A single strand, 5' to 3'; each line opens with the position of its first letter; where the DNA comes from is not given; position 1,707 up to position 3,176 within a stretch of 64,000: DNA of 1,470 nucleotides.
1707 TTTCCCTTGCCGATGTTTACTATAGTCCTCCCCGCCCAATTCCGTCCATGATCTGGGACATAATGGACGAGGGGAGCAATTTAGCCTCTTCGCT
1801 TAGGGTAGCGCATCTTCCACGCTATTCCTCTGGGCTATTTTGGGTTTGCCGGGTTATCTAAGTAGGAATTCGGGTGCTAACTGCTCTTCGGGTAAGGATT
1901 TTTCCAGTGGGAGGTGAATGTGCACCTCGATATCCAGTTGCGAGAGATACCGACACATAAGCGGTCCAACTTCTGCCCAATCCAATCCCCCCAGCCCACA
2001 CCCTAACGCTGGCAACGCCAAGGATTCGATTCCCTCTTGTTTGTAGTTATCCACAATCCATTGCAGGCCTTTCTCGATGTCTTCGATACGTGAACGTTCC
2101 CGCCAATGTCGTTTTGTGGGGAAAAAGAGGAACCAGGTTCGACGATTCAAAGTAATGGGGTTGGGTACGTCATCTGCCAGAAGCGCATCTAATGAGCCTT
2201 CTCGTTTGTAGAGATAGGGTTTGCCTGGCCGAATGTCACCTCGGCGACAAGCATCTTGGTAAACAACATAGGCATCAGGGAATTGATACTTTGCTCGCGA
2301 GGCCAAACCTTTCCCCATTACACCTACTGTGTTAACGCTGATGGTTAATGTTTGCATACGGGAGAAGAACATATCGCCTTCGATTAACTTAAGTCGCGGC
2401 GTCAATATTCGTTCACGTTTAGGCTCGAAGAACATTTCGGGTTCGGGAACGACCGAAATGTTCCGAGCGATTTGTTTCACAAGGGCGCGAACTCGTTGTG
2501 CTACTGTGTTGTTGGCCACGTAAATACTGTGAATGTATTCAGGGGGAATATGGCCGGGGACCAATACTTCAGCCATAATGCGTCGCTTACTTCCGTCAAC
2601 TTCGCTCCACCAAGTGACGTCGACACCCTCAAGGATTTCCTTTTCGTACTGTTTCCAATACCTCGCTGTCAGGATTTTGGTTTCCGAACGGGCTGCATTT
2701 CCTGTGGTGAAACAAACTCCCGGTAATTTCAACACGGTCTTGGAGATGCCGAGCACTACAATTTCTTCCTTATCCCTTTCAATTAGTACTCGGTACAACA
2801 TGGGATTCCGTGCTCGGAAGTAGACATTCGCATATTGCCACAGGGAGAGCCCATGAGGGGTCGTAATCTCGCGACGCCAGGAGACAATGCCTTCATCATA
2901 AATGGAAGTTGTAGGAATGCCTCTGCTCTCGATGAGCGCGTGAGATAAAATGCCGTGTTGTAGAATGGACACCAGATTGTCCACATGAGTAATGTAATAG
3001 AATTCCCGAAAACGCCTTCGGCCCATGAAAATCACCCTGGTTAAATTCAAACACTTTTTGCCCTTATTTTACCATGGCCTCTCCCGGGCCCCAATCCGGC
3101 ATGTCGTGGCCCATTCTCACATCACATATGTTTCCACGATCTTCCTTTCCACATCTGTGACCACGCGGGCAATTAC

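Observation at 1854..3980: HD-phosphohydrolase plus single-polypeptide DarT-macrodomain fusion: candidate undescribed DNA ADP-ribosylation module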

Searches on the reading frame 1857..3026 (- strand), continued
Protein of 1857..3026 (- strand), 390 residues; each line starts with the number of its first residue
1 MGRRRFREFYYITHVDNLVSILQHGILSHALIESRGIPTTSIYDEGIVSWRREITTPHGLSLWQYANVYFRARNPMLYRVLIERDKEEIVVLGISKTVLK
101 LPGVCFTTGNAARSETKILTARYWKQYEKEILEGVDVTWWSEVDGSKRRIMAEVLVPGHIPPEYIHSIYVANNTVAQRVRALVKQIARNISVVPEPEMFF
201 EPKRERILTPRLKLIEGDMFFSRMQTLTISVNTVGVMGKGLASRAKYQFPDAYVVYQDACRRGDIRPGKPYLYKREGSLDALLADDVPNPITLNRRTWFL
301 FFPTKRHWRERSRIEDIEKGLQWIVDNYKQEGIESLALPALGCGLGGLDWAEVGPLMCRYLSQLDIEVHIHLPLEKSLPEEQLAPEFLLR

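Call 73: fold_search(model_id=the predicted structure, library=pdb)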
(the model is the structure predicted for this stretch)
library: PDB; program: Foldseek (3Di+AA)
matches with E <= 10: 1014; with E <= 0.001: 239
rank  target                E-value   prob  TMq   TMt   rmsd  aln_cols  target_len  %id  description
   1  7omu_AAA              3.2e-50  1.00  0.87  0.90   2.8       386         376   56  Thermosipho africanus DarTG in complex with ADP-ribose (released 2021-06-23)
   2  5m3e                  3.7e-14  1.00  0.36  0.90   2.1       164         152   37  Macrodomain of Thermus aquaticus DarG in complex with ADP-ribose (released 2016-12-21)
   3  5m31                  1.1e-13  1.00  0.35  0.88   2.3       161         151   37  Macrodomain of Thermus aquaticus DarG (released 2016-12-21)
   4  7omy_AAA              1.9e-13  1.00  0.45  0.81   2.9       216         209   25  Thermus sp. 2.9 DarT in complex with carba-NAD+ and ssDNA (released 2021-06-23)
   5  7omv                  5.8e-13  1.00  0.45  0.81   3.1       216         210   25  Thermus sp. 2.9 DarT (released 2021-06-23)
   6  7yk3_A                1.8e-12  1.00  0.43  0.72   3.0       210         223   25  Crystal structure of DarTG toxin-antitoxin complex from Mycobacterium tuberculosis (released 2023-05-31)
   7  5m3i_A                3.1e-12  1.00  0.35  0.86   2.0       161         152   32  Macrodomain of Mycobacterium tuberculosis DarG (released 2016-12-21)
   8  7omw                  3.9e-12  1.00  0.43  0.80   3.1       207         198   24  Thermus sp. 2.9 DarT in complex with NAD+ (released 2021-06-23)
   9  7yk3_C                5.5e-12  1.00  0.42  0.71   3.0       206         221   24  Crystal structure of DarTG toxin-antitoxin complex from Mycobacterium tuberculosis (released 2023-05-31)
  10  7omx                  7.3e-12  1.00  0.43  0.82   2.8       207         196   24  Thermus sp. 2.9 DarT in complex with carba-NAD+ (released 2021-06-23)
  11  4j5r_B                3.7e-09  1.00  0.33  0.85   2.3       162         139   20  TARG1 (C6orf130), Terminal ADP-ribose Glycohydrolase 1 bound to ADP-HPD (released 2013-03-27)
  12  4j5q                  4.2e-09  1.00  0.33  0.82   3.5       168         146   20  TARG1 (C6orf130), Terminal ADP-ribose Glycohydrolase 1, apo structure (released 2013-03-27)
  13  4j5s_A                5.2e-09  1.00  0.33  0.82   2.3       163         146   20  TARG1 (C6orf130), Terminal ADP-ribose Glycohydrolase 1 ADP-ribose complex (released 2013-03-27)
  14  8baq                  5.9e-09  1.00  0.34  0.61   5.0       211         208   20  E. coli C7 DarT1 in complex with NAD+ (released 2023-07-12)
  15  4j5s_C                7.0e-09  1.00  0.33  0.85   2.3       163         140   20  TARG1 (C6orf130), Terminal ADP-ribose Glycohydrolase 1 ADP-ribose complex (released 2013-03-27)
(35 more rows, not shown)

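Call 77: search_protein_representatives(protein=window:1857-3026:-)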
Query: 390 residues. Proteins with E-value up to 0.001 (for the whole library): 8501; up to 1e-10: 4306; up to 1e-30: 140. The best 150 are listed.
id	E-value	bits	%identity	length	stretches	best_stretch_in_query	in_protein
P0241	5.8e-129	446.9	54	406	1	4-389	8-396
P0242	3.9e-116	404.7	51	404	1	7-389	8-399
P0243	2.3e-109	382.4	51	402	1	5-389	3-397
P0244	1.4e-107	376.5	47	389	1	9-389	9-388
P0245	1.6e-107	376.3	51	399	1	4-390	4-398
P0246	3.3e-107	375.3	49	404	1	6-389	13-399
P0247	1.6e-105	369.7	49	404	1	6-389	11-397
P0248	6.6e-99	347.9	52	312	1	76-389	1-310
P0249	6.1e-98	344.7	49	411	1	8-377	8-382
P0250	7.0e-98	344.5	49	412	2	40-389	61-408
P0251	1.1e-96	340.7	46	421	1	5-377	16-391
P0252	2.5e-94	332.8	55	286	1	6-281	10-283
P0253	4.9e-94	331.9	45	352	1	39-390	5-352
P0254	3.7e-93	329.0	44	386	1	7-389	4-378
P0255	1.6e-92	326.9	46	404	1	7-387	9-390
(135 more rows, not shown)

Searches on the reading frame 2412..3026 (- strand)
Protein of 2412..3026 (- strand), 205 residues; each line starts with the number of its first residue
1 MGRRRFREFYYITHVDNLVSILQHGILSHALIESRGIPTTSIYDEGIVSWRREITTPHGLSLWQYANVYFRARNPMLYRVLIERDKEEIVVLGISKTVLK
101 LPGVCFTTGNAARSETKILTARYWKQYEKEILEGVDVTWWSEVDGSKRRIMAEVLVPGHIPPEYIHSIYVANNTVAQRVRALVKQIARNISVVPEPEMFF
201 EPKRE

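Call 46: search_solved_structures(query=window:2412-3026:-, max_evalue=0.01, show_alignments=4)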
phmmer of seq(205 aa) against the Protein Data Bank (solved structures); distinct sequences matched with E-value up to 0.01: 4.
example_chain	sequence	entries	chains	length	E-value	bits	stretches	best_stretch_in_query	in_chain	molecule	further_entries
7omu_AAA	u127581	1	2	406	1.4e-49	171.8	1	5-205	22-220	Macro domain-containing protein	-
7omv_AAA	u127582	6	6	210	2e-07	34.2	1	9-186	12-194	DarT domain-containing protein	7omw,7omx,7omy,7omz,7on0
7yk3_A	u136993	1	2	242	6.3e-06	29.3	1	10-199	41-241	DNA ADP-ribosyl transferase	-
8baq_A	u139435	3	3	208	9.1e-05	25.5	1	3-186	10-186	DarT ssDNA thymidine ADP-ribosyltransferase family protein | E. coli C7 DarT1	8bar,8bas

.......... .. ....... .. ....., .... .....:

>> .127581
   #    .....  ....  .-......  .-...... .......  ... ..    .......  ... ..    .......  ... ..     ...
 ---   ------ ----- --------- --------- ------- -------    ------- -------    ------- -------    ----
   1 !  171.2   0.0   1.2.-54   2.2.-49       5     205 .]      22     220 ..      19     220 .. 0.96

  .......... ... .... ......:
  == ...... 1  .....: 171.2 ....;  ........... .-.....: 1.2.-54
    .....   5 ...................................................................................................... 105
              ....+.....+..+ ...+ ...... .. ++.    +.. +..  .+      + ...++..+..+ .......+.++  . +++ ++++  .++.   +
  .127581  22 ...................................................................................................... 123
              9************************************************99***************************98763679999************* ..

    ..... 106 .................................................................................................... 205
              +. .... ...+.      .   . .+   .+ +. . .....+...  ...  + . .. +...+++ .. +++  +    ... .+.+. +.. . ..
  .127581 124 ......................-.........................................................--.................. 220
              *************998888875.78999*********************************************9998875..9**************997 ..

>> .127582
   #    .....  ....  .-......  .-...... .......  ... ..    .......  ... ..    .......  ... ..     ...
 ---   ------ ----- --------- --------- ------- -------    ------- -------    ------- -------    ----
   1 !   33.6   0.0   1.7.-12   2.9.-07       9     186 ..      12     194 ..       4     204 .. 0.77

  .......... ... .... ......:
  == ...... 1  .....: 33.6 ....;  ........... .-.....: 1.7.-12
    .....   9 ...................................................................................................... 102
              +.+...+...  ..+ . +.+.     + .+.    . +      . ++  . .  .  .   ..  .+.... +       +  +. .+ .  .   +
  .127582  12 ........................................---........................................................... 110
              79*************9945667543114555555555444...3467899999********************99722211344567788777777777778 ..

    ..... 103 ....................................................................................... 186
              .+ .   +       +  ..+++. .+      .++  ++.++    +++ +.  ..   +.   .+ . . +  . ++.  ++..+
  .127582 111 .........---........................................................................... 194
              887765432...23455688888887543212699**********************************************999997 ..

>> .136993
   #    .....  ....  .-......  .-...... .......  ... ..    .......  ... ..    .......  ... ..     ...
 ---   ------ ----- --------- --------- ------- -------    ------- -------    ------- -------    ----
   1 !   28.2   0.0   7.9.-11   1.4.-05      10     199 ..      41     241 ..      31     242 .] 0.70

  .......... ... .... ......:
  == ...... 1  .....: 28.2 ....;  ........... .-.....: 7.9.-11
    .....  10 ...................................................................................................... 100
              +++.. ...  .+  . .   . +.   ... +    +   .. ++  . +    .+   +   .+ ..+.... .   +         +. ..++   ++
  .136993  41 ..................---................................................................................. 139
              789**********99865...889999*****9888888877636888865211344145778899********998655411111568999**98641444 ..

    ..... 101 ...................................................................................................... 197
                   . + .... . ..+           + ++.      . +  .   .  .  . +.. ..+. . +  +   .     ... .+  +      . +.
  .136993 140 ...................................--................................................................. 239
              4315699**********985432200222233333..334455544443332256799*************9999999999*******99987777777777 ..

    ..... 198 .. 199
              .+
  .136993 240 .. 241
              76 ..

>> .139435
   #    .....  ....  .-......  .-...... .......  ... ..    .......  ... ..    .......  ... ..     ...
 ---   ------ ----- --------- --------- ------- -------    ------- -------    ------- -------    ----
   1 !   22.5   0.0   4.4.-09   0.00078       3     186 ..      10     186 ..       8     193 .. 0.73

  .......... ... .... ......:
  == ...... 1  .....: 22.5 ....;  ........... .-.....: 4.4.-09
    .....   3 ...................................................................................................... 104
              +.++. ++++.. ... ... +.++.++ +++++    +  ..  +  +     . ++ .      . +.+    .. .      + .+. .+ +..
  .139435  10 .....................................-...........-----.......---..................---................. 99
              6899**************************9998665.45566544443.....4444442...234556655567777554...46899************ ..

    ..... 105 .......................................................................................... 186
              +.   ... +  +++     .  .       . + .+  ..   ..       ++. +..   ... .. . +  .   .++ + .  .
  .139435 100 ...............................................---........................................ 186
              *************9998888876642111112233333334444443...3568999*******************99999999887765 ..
